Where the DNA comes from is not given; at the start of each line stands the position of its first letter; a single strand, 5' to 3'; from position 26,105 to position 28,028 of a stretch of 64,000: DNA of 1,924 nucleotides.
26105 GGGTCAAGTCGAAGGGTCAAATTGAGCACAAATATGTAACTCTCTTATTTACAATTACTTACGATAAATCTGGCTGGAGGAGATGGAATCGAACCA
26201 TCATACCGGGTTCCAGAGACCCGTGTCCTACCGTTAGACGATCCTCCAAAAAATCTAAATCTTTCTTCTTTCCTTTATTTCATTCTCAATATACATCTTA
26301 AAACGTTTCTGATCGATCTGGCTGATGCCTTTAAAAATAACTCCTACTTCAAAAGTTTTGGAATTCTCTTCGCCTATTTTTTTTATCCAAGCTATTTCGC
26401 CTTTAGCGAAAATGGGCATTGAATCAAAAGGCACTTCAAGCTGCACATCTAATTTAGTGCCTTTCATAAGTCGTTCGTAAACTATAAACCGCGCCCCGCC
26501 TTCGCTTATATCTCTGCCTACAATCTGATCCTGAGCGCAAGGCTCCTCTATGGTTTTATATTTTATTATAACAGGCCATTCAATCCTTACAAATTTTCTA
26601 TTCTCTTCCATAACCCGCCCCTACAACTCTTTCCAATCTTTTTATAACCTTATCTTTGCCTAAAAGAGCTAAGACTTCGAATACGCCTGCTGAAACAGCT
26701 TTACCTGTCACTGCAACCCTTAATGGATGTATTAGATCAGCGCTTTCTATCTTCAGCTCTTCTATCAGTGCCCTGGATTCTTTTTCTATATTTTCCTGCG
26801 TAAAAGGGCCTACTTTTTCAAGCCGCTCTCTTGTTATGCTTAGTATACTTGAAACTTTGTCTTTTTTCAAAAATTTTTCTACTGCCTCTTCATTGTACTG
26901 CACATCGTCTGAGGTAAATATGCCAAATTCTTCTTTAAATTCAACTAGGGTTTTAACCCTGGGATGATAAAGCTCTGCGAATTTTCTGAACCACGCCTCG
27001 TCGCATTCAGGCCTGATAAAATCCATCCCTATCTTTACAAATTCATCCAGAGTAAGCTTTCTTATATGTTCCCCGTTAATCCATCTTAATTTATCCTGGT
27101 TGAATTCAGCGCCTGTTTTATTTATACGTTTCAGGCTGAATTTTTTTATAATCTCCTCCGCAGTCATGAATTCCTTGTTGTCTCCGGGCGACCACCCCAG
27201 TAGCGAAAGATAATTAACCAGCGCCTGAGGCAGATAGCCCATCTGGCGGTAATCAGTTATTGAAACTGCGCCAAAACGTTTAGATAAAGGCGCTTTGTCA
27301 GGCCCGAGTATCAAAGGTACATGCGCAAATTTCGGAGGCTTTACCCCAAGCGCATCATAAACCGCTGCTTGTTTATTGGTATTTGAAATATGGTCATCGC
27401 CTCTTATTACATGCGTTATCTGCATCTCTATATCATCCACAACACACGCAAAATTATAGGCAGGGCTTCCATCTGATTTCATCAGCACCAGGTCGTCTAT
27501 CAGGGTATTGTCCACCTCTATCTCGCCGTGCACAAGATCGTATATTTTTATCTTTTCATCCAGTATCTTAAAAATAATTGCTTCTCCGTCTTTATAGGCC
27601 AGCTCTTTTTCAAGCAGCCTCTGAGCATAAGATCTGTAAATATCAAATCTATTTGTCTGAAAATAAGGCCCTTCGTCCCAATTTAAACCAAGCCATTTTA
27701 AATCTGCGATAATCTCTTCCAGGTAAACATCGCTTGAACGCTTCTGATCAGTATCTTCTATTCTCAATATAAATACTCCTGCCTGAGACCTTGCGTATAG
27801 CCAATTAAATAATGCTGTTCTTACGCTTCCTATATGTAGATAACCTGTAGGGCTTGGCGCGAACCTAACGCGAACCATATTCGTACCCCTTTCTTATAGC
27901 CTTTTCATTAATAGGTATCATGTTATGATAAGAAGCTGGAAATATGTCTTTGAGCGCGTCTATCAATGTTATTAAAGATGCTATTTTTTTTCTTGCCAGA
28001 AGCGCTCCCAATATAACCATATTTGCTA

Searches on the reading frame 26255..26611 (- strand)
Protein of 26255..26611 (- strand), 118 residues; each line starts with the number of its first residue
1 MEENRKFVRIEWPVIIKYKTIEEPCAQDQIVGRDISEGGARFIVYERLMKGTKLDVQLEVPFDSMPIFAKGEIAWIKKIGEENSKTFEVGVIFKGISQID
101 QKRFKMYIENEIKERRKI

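Call 86: search_protein_families(library=pfam, proteins=[window:26255-26611:-], max_evalue=0.001)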
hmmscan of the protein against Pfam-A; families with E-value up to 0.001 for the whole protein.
window:26255-26611:- (118 aa): 1 family
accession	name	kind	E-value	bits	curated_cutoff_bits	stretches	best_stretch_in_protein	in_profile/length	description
PF07238.19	PilZ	-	1.4e-11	45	22.5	1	3-109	1-101/102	PilZ domain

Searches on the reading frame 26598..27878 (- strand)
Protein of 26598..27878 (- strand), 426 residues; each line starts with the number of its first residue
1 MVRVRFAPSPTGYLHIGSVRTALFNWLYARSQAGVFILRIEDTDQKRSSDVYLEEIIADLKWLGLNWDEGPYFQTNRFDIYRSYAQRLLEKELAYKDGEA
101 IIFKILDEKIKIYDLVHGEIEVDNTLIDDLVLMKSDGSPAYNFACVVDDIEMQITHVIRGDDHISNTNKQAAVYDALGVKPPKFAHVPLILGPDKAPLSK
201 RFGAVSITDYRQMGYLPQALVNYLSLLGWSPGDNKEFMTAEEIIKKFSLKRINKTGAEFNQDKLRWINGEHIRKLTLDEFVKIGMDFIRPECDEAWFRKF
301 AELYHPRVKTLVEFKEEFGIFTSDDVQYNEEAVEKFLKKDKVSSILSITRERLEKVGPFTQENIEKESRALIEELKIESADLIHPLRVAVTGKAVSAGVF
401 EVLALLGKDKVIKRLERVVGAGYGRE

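Call 86: search_protein_families(library=pfam, proteins=[window:26598-27878:-], max_evalue=0.001)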
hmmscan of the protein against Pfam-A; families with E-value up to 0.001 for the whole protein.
window:26598-27878:- (426 aa): 2 families
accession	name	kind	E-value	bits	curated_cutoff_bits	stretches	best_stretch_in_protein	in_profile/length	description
PF00749.27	tRNA-synt_1c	-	4.5e-90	302.2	23.4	2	108-266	153-314/314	tRNA synthetases class I (E and Q), catalytic domain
PF19269.4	Anticodon_2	-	4.2e-33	115.2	23.6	1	292-418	11-140/141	Anticodon binding domain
